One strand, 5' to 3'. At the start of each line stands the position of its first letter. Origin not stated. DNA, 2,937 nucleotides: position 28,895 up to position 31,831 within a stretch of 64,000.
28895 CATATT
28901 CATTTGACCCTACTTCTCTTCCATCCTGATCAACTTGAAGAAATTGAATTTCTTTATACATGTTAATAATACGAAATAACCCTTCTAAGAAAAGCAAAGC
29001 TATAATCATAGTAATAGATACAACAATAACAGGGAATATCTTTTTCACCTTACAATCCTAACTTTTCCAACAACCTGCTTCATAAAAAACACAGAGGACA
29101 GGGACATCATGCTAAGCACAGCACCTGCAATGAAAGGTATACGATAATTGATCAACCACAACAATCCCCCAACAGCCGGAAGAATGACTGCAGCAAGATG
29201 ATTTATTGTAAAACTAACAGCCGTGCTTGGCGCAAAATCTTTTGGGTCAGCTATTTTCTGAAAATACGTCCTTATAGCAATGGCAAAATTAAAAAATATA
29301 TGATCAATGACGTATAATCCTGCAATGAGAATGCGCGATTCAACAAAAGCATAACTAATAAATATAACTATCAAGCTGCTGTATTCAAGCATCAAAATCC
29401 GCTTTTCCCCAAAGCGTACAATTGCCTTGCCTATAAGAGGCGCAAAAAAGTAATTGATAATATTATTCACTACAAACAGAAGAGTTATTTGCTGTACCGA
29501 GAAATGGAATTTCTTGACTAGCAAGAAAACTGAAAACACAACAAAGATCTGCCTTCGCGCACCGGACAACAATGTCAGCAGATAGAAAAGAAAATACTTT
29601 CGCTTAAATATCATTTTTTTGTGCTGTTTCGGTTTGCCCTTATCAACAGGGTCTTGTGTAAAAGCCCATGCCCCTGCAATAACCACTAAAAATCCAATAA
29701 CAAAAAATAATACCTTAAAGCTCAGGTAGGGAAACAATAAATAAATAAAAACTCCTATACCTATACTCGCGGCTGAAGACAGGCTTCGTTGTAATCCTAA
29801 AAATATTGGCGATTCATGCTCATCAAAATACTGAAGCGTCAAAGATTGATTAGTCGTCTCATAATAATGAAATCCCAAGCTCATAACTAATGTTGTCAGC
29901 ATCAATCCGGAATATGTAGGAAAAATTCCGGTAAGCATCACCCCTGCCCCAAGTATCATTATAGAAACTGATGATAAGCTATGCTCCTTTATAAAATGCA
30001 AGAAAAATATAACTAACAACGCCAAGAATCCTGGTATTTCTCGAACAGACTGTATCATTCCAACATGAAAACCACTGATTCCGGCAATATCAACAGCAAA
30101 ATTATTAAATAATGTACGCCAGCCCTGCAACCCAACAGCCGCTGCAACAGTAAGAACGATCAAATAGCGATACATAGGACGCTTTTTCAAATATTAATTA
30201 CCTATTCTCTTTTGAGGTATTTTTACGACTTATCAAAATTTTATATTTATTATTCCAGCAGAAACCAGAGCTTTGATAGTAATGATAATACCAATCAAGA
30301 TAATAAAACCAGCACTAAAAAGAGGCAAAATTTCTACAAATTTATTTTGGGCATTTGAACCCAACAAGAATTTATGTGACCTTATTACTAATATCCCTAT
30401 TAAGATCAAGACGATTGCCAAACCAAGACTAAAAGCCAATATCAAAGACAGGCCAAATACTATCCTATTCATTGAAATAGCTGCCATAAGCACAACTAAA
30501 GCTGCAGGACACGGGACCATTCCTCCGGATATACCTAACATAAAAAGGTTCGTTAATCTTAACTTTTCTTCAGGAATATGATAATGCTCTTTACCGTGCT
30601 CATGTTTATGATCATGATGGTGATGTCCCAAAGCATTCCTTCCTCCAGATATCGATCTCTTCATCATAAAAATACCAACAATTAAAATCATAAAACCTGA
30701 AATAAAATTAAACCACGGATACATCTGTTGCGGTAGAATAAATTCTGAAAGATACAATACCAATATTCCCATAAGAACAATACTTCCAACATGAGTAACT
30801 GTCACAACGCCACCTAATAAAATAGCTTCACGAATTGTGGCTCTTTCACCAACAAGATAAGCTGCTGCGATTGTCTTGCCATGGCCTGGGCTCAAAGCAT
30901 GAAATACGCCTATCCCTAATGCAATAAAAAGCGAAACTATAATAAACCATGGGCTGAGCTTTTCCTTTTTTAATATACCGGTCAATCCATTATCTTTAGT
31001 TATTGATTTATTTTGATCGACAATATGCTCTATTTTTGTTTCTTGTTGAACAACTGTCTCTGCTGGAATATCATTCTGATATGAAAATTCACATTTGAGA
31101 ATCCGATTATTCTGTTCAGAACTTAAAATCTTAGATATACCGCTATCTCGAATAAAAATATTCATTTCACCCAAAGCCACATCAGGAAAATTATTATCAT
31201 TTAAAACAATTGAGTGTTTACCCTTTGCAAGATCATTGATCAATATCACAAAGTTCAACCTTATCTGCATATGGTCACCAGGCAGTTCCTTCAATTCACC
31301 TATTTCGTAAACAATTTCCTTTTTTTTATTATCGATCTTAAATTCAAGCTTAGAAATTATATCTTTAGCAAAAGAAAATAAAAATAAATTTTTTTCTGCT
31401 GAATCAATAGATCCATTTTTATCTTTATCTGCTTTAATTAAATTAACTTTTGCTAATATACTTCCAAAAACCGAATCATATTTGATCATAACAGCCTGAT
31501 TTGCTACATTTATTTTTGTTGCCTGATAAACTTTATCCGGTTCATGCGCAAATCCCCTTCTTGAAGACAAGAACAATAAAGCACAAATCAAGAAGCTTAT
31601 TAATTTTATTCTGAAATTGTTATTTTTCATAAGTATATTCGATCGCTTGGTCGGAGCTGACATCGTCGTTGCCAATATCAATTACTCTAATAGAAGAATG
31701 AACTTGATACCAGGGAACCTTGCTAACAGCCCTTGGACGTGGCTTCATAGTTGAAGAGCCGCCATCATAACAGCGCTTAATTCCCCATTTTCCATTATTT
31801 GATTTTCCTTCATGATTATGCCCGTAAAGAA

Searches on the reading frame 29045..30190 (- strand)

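Call 80: search_protein_families(library=pfam, proteins=[window:29045-30190:-], max_evalue=0.00001)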
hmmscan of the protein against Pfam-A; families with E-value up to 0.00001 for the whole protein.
window:29045-30190:- (381 aa): 1 family
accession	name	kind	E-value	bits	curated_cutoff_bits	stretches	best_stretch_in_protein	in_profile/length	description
PF07690.21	MFS_1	-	1.6e-24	86.9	33.4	2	33-306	24-315/347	Major Facilitator Superfamily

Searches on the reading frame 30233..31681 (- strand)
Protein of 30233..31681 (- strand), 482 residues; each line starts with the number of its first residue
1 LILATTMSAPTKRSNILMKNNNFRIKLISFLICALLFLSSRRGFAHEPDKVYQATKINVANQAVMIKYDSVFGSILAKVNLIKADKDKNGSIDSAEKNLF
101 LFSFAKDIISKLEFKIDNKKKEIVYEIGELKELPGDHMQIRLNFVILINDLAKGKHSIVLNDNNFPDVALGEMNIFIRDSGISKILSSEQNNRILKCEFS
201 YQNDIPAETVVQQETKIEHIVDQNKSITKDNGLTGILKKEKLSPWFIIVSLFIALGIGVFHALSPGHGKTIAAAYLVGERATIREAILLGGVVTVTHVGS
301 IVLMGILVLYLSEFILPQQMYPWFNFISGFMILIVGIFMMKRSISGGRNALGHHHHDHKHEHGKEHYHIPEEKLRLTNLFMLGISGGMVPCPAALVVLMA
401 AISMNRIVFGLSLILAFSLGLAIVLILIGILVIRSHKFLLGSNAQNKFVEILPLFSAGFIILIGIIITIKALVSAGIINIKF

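Call 80: search_protein_families(library=pfam, proteins=[window:30233-31681:-], max_evalue=0.00001)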
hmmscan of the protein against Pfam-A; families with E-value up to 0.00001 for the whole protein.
window:30233-31681:- (482 aa): 2 families
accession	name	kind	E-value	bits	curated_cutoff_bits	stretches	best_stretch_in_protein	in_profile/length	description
PF13386.12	DsbD_2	-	1.2e-10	42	24.9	1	300-456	45-193/199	Cytochrome C biogenesis protein transmembrane region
PF03824.22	NicO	-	1.5e-09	38.1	27.7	1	253-368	7-129/287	High-affinity nickel-transport protein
